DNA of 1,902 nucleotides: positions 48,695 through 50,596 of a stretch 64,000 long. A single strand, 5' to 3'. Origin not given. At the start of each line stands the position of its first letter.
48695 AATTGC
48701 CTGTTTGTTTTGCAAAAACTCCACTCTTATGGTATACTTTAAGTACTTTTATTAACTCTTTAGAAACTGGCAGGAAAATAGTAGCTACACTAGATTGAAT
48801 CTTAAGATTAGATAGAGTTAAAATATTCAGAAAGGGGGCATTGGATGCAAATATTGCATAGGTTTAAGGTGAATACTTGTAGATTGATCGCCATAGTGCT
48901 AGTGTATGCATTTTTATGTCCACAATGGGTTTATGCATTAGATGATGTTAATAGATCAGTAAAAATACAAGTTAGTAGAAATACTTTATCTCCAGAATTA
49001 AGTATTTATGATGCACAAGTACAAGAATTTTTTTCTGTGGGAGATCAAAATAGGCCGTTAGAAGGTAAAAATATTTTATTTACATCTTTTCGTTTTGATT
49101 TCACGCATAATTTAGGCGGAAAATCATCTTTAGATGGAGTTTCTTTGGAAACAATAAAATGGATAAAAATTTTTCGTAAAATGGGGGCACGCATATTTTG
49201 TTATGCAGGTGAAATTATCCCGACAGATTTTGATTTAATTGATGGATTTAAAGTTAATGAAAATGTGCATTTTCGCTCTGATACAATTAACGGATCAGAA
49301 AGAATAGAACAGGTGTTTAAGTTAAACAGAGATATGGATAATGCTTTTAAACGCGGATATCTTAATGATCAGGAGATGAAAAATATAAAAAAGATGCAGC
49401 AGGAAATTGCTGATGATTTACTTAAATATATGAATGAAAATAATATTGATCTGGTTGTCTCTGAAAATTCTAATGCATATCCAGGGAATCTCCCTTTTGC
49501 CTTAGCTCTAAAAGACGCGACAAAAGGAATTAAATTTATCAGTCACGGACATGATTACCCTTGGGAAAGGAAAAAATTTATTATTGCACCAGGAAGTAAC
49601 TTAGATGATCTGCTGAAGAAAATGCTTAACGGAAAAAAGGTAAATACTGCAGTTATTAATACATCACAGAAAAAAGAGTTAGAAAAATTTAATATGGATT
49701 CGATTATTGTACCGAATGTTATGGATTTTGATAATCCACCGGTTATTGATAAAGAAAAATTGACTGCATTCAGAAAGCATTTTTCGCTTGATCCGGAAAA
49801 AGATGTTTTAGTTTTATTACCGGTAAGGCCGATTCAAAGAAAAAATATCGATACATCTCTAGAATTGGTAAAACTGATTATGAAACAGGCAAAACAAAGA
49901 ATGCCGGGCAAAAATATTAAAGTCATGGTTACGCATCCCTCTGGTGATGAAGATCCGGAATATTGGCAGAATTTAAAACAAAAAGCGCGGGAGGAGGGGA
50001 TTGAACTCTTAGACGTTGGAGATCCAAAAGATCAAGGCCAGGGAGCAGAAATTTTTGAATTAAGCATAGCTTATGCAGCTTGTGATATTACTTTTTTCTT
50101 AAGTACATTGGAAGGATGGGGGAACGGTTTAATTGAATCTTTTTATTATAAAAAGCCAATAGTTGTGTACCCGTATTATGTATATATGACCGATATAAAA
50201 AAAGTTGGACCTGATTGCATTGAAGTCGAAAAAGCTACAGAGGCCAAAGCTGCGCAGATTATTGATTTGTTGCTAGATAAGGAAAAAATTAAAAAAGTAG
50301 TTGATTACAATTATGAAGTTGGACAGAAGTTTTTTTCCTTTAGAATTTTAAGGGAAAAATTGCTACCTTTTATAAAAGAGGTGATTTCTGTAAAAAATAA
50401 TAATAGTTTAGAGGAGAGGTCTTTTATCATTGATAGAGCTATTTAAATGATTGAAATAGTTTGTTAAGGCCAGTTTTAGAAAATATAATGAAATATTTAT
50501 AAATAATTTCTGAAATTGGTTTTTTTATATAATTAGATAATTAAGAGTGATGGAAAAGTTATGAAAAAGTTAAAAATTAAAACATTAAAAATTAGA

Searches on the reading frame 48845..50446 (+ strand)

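Call 83: search_protein_families(library=pfam, proteins=[window:48845-50446:+], max_evalue=0.00001)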
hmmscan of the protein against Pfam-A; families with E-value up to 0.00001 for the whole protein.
window:48845-50446:+ (533 aa): 1 family
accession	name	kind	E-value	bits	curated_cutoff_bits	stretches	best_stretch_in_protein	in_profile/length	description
PF00534.26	Glycos_transf_1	-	9.6e-09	35.4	26.4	1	317-491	12-171/172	Glycosyl transferases group 1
